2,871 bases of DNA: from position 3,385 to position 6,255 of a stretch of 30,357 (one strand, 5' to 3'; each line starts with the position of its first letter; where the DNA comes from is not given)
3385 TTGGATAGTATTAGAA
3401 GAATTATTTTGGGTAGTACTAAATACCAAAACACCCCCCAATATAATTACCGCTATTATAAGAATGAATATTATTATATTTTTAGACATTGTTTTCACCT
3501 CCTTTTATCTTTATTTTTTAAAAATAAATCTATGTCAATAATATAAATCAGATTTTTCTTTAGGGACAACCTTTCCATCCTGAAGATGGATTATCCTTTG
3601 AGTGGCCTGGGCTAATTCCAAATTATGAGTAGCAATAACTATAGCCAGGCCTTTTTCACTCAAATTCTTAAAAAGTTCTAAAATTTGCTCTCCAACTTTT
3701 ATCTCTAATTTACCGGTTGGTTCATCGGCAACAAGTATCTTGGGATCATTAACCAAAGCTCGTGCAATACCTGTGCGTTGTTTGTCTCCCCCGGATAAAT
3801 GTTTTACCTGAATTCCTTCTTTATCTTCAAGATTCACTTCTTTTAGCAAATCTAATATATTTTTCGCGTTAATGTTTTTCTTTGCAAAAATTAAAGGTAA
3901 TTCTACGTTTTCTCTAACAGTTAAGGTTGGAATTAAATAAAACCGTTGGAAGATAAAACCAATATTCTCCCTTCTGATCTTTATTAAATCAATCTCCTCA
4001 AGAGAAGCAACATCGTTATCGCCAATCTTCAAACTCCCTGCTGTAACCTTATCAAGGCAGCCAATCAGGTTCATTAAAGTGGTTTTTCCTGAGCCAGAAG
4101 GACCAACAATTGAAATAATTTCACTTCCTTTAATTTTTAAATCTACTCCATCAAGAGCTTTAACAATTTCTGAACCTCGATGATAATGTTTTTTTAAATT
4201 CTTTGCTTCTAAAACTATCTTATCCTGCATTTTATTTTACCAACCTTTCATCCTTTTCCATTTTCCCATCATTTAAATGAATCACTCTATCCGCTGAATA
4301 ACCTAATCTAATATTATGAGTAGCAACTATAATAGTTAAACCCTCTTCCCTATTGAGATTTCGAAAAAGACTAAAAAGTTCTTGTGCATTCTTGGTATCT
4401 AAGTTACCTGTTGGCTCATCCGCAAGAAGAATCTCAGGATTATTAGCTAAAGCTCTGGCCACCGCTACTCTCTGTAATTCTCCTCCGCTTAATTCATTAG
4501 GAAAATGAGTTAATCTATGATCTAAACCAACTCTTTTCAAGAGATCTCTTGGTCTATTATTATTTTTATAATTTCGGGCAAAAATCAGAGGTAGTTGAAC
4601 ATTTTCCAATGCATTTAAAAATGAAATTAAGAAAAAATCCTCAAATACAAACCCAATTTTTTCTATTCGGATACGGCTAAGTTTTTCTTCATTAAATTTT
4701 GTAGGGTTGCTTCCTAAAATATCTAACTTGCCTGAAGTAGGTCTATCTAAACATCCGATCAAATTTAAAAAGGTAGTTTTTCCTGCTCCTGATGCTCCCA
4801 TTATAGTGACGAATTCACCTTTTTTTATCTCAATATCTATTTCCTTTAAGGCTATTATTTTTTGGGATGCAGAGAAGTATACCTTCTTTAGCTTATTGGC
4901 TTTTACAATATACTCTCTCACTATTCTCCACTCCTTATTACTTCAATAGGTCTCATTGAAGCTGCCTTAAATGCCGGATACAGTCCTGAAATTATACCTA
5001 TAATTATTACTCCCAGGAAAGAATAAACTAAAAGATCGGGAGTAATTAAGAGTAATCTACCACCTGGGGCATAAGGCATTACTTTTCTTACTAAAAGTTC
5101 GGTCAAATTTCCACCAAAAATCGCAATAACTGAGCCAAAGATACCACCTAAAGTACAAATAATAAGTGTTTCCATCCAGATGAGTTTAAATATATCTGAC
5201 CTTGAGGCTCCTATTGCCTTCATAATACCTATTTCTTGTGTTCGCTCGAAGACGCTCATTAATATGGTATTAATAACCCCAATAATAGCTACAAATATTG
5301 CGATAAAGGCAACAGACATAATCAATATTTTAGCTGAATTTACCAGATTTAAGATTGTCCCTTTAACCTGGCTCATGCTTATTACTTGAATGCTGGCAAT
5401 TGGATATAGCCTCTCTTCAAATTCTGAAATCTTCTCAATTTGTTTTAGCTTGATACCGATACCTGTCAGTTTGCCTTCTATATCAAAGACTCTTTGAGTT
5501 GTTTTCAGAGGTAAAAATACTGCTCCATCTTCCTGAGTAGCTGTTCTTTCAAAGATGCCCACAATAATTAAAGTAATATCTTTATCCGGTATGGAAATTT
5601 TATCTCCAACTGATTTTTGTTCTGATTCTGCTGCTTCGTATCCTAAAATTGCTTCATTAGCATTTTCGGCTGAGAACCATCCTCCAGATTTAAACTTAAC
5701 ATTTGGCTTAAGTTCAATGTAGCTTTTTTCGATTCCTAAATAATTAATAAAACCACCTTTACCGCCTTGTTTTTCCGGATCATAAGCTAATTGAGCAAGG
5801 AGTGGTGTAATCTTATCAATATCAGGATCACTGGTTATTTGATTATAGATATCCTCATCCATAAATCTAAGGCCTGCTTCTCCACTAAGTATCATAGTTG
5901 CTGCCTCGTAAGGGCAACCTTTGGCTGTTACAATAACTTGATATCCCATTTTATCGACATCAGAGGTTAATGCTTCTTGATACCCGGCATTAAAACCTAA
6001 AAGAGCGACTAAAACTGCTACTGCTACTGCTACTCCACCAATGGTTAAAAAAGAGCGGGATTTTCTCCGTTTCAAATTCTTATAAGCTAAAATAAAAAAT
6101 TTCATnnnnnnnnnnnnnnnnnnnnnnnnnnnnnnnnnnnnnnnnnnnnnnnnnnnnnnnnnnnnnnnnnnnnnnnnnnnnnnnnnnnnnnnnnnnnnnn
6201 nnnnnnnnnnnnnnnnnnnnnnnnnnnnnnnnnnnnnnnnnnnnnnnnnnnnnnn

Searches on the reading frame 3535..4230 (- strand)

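Call 28: search_protein_families(library=pfam, proteins=[window:3535-4230:-], max_evalue=0.001)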
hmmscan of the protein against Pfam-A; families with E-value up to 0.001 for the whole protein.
window:3535-4230:- (231 aa): 3 families
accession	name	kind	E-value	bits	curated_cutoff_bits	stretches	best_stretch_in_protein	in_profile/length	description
PF00005.33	ABC_tran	-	3e-32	112.5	25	1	26-172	1-136/137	ABC transporter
PF13304.12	AAA_21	-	9e-09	36.3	27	1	128-206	221-302/304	AAA domain, putative AbiEii toxin, Type IV TA system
PF02463.25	SMC_N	-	3.7e-05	23.7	40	0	116-214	114-209/220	RecF/RecN/SMC N terminal domain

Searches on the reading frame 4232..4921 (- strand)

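Call 28: search_protein_families(library=pfam, proteins=[window:4232-4921:-], max_evalue=0.001)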
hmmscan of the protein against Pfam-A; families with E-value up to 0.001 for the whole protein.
window:4232-4921:- (229 aa): 3 families
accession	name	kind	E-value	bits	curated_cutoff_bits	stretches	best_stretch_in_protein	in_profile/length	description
PF00005.33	ABC_tran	-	8e-30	104.7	25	1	25-171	1-136/137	ABC transporter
PF13304.12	AAA_21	-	5.8e-07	30.3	27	1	121-204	197-300/304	AAA domain, putative AbiEii toxin, Type IV TA system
PF02463.25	SMC_N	-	3.9e-05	23.6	40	0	136-216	135-211/220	RecF/RecN/SMC N terminal domain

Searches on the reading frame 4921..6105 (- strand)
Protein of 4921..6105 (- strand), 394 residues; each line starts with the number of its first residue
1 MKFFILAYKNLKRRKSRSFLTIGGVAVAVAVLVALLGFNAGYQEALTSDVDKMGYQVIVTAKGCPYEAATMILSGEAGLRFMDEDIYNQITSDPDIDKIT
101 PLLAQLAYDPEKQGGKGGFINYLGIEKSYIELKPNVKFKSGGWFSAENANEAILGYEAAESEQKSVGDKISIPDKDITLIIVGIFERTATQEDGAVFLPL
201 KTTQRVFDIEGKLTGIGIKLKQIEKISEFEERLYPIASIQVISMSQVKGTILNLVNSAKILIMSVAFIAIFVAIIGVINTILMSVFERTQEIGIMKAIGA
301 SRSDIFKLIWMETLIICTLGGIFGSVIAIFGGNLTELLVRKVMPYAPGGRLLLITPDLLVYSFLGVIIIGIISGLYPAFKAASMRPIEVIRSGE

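Call 28: search_protein_families(library=pfam, proteins=[window:4921-6105:-], max_evalue=0.001)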
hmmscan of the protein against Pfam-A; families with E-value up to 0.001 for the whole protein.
window:4921-6105:- (394 aa): 2 families
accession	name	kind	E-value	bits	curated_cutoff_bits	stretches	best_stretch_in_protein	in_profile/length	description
PF02687.27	FtsX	-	4e-21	75.7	25.5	1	264-385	2-119/120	FtsX-like permease C-terminal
PF12704.14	MacB_PCD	-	2.4e-19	70.9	27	1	18-233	1-204/207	MacB-like periplasmic core domain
